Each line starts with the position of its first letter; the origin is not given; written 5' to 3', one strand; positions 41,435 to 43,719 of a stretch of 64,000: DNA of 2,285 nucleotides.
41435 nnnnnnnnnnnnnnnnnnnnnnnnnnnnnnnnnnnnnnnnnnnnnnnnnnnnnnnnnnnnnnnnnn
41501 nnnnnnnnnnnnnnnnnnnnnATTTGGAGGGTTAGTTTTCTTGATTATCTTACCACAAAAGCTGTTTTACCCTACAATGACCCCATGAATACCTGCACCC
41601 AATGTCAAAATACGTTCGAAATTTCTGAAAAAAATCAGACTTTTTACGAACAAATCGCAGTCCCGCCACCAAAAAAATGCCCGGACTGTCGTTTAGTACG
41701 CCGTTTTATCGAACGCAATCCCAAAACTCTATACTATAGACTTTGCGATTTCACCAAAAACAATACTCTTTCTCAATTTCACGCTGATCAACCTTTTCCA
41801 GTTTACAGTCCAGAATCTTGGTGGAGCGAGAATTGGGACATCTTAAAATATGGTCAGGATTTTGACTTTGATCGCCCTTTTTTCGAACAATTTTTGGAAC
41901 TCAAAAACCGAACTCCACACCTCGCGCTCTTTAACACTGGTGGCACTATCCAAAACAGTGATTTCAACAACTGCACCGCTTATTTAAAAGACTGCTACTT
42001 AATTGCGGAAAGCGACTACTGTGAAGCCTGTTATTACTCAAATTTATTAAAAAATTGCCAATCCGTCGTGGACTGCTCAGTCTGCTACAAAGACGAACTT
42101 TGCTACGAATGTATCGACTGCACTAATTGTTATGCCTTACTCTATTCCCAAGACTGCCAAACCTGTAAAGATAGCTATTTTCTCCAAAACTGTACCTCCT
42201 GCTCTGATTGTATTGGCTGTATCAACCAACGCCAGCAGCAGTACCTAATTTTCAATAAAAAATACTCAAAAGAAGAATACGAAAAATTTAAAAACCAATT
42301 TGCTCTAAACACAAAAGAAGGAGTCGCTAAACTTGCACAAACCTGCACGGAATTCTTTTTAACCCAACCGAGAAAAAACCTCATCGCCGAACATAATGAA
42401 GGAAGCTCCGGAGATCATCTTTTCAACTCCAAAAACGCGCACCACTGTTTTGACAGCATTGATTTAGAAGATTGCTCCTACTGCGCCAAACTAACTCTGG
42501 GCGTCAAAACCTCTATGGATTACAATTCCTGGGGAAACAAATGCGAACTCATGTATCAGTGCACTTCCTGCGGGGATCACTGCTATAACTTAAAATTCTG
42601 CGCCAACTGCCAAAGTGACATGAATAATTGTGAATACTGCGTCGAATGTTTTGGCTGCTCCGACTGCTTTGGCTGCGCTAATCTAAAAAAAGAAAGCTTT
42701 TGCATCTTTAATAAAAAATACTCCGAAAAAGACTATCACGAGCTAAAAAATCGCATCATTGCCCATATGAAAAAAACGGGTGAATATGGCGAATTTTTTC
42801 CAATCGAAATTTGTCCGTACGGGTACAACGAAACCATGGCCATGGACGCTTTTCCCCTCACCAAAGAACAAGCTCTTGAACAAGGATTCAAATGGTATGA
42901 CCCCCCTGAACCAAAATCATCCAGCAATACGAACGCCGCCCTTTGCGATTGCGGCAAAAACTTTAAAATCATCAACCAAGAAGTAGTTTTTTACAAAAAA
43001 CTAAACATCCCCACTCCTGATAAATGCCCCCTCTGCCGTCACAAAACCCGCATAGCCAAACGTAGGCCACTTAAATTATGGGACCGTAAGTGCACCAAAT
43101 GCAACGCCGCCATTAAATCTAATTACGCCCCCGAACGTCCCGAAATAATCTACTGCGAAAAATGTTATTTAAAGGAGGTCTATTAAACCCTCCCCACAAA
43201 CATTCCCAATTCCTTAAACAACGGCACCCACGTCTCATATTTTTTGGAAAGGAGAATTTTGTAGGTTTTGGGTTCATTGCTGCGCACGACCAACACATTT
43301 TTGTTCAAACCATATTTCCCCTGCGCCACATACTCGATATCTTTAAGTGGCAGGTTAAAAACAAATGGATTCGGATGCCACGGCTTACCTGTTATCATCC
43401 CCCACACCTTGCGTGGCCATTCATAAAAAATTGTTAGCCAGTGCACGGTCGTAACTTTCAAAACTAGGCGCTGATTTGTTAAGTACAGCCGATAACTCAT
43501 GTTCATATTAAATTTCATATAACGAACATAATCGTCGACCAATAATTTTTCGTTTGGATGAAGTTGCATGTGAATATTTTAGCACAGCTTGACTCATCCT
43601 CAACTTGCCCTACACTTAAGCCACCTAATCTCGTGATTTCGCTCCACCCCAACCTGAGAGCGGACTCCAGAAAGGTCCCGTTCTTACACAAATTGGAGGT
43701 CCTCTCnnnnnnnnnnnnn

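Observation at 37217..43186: Cluster of three paralogous cysteine-ladder (CxxC-repeat) proteins of unknown function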

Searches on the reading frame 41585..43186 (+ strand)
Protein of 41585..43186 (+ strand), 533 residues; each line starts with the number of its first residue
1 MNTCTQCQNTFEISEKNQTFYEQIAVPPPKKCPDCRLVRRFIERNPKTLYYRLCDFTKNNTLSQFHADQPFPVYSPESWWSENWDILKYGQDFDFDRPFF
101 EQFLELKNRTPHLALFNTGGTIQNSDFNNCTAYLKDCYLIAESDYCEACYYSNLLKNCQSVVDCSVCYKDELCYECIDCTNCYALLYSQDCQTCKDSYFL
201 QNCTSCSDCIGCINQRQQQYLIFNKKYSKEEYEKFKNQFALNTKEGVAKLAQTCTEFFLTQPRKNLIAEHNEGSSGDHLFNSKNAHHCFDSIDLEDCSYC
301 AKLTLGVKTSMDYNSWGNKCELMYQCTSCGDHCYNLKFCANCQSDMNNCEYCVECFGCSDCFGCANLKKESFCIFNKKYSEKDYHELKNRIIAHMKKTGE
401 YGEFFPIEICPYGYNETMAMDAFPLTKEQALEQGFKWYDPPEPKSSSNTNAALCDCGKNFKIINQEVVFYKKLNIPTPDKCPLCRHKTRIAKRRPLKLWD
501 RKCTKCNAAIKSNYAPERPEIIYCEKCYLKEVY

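Call 3: search_protein_families(library=pfam, proteins=[window:41585-43186:+], max_evalue=1)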
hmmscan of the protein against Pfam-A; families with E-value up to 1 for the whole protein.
window:41585-43186:+ (533 aa): 2 families
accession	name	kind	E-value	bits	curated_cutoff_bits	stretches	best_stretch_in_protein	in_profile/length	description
PF13451.12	zf_Tbcl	-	0.0003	21.1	24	2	3-39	6-43/48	Probable treble clef domain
PF20203.3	DUF6565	-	0.22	12.3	24.5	1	225-255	21-51/86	Domain of unknown function (DUF6565)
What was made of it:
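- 41585..41878 (+): N-terminal module of C (residues 1-98). The first zf_Tbcl ribbon (C4, C7, C32, C35) is intact. The second site is degenerate. Pfam zf_Tbcl residues 3-39, E 3e-4, below cut-off (call 3).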

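Call 4: search_protein_families(library=ncbifam, proteins=[window:41585-43186:+], max_evalue=1)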
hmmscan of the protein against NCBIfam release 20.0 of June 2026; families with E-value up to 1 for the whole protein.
window:41585-43186:+ (533 aa): 0 families

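Call 20: find_homologous_proteins(query=window:41585-43186:+)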
Query window:41585-43186:+ (533 aa): 4422 proteins with E <= 0.001 among 7158 candidates; the best 120 are listed.
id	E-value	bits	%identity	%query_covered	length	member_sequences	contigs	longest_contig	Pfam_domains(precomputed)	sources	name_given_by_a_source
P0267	0.0e+0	1098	85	100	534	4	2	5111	-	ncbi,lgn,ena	-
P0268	4.8e-275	932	72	100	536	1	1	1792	-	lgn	-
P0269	2.8e-270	916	69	100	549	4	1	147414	-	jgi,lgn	jgi:hypothetical protein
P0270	2.0e-268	910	69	100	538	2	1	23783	PF13451.13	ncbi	-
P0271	2.3e-266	903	70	100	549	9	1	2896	-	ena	-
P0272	2.0e-265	900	69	100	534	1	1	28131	-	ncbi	ncbi:MAG: hypothetical protein ABIH78_04695 [Candidatus Peregrinibacteria bacterium]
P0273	4.6e-265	899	69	100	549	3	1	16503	-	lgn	-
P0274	2.2e-256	870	66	100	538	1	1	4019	-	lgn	-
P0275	2.7e-255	867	67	100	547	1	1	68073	-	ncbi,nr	ncbi:hypothetical protein HYV57_00990 [Candidatus Peregrinibacteria bacterium]|nr:hypothetical prote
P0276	1.1e-254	865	66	100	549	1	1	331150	-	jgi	jgi:hypothetical protein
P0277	1.3e-251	855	66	100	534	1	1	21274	-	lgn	-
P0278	1.2e-249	848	65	100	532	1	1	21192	-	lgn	-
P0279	3.6e-249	847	69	93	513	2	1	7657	-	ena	-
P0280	2.9e-246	837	67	96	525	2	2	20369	-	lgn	-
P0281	5.5e-246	836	65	100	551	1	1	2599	PF13451.13,PF23477.2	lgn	-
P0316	7.9e-203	694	56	99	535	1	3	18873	PF13451.13,PF25491.1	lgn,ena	-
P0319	2.0e-201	689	54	99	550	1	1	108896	PF13451.13,PF23477.2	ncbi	ncbi:hypothetical protein ACFL21_00325 [Patescibacteria group bacterium]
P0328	1.8e-199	682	54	100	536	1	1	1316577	-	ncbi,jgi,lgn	ncbi:MAG: hypothetical protein WC777_00180 [Candidatus Gracilibacteria bacterium]|jgi:hypothetical p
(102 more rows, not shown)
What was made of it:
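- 41585..43186 (+): Paralog C, 533 aa. This is the canonical full-length architecture: N-terminal Zn-ribbon module, double ladder core, conserved linker, C-terminal double Zn ribbon. More than 120 orthologs at 49% identity or more over the full length (call 20).
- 4,422 hits for C (call 20).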

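Call 26: search_protein_families(library=pfam, proteins=[P0316, P0319, P0281], max_evalue=0.1)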
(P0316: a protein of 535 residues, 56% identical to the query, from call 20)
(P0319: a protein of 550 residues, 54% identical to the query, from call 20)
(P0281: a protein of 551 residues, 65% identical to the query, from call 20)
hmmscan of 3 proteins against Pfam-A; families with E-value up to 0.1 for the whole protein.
P0316 (535 aa): 3 families
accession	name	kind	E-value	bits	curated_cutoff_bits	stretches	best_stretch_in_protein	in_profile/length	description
PF13451.12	zf_Tbcl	-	1.1e-08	35.3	24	2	448-491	2-46/48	Probable treble clef domain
PF25491.1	CCHC_BCL-11A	-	2e-05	25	27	0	4-17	2-15/28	BCL-11A-like CCHC zinc finger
PF23477.1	zf_Tbcl_2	-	0.014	15.5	27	1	507-533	10-36/37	Probable treble clef zinc finger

P0319 (550 aa): 2 families
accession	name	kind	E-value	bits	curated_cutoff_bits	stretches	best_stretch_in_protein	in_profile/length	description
PF23477.1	zf_Tbcl_2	-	4.5e-06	26.7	27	1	517-548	4-35/37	Probable treble clef zinc finger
PF13451.12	zf_Tbcl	-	1.2e-05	25.7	24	2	3-42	4-44/48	Probable treble clef domain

P0281 (551 aa): 3 families
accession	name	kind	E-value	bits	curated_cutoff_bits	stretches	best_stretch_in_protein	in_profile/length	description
PF13451.12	zf_Tbcl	-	9.1e-08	32.4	24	2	4-40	6-43/48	Probable treble clef domain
PF23477.1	zf_Tbcl_2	-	2.5e-06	27.5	27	1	520-546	7-33/37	Probable treble clef zinc finger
PF17207.9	MCM_OB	-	0.036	14.3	24.8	1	456-509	22-66/126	MCM OB domain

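Call 38: search_protein_families(library=padloc, proteins=[window:41585-43186:+], max_evalue=0.01)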
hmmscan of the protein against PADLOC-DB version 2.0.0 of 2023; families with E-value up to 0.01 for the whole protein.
window:41585-43186:+ (533 aa): 0 families

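Call 58: predict_structure(alignment_id=A2)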
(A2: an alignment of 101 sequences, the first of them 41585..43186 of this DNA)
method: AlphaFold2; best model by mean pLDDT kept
length: 533 residues; sequences in the alignment: 101
mean_pLDDT: 82.3   pTM: 0.85
mean pLDDT of the five models: 82.3, 81.4, 79.9, 77.5, 77.3
residues with pLDDT >= 90: 229; 70-90: 175; 50-70: 129; < 50: 0
segments of 3 or more residues with pLDDT < 50: none
pLDDT, mean of each block of 10 residues (from residue 1): 92 92 92 92 86 95 93 93 95 98 97 82 69 64 66 71 74 71 62 60 64 72 89 92 90 91 80 60 63 69 66 65 73 72 71 75 91 96 97 96 93 92 93 94 64 85 86 88 86 84 96 91 93 85
secondary structure, 60 per line:
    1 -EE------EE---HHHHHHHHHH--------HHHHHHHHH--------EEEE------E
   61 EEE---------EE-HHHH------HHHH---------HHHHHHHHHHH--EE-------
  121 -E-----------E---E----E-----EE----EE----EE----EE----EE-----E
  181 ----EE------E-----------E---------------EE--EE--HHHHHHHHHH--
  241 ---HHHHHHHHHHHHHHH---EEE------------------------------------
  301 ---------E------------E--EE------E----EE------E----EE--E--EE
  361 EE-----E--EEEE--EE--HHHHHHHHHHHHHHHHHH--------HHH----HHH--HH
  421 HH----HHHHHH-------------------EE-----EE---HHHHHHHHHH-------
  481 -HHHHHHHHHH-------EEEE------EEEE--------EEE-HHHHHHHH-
elements in order: H15-24 H33-41 E50-53 E60-63 H76-79 H86-89 H99-109 H229-238 H244-258 E262-264 E359-362 E371-374 H381-398 H419-422 H427-432 H464-473 H482-491 E499-502 E509-512 E521-523 H525-532
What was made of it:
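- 41585..43186 (+): AlphaFold pLDDT 82, pTM 0.85 (call 58).
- In the model of C the ladder regions have only pLDDT 60-75 (call 58).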

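Call 63: fold_search(model_id=the predicted structure, library=pdb)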
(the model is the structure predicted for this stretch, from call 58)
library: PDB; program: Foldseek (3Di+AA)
matches with E <= 10: 2; with E <= 0.001: 0
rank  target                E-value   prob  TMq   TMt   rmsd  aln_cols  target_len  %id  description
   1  7qep_S0               4.0e+00  0.01  0.04  0.07  14.0        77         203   21  Cryo-EM structure of the ribosome from Encephalitozoon cuniculi (released 2022-02-09)
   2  2rsj_MODEL_1_A        5.7e+00  0.01  0.03  0.12  17.4        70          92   20  Solution structures of the DNA-binding domains of immune-related zinc-finger protein ZFAT (released 2013-03-13)

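Call 64: search_protein_families(library=phrogs, proteins=[window:41585-43186:+], max_evalue=0.01)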
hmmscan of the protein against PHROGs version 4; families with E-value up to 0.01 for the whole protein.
window:41585-43186:+ (533 aa): 1 family
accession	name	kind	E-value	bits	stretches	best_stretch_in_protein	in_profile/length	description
phrog_15341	-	unknown function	5.4e-10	40.1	2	126-220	38-138/276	-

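Call 65: search_dna_similar(query=window:41585-43186:+, collection=phages, mode=protein, max_evalue=0.001, max_rows=10)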
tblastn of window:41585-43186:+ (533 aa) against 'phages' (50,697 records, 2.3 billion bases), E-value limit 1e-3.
No match.

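Call 71: find_encoding_contigs(protein=P0328, flank=10000, max_places=2)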
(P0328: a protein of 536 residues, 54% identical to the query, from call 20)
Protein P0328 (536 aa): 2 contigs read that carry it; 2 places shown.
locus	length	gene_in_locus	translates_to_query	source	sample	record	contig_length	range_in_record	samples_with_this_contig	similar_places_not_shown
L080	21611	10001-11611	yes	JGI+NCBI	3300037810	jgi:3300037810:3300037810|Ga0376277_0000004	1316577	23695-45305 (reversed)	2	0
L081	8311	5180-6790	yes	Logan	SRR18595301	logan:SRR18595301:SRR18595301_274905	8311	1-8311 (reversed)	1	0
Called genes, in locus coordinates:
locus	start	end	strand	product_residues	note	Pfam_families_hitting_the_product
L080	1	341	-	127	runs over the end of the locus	PF02661:Fic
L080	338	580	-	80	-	PF04014:MazE_antitoxin (weak)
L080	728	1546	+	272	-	PF00795:CN_hydrolase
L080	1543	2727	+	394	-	PF13347:MFS_2 (faint), PF11700:ATG22, PF07690:MFS_1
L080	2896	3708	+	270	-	-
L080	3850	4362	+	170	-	-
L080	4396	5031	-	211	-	-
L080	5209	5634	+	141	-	PF13599:Pentapeptide_4 (weak)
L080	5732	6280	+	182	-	-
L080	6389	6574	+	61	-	-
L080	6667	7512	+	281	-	PF02567:PhzC-PhzF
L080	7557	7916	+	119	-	-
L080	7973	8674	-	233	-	PF13489:Methyltransf_23, PF13649:Methyltransf_25 (weak), PF13847:Methyltransf_31 (weak)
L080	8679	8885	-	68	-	-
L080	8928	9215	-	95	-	-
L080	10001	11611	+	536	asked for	-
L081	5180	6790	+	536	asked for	-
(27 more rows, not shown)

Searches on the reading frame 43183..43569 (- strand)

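Call 3: search_protein_families(library=pfam, proteins=[window:43183-43569:-], max_evalue=1)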
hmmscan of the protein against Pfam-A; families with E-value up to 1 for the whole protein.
window:43183-43569:- (128 aa): 1 family
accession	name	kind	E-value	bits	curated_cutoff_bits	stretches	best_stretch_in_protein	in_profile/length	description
PF02893.26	GRAM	-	0.0052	17.1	23.6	0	3-46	9-51/112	GRAM domain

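Call 4: search_protein_families(library=ncbifam, proteins=[window:43183-43569:-], max_evalue=1)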
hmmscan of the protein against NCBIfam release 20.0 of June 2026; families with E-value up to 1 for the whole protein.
window:43183-43569:- (128 aa): 0 families
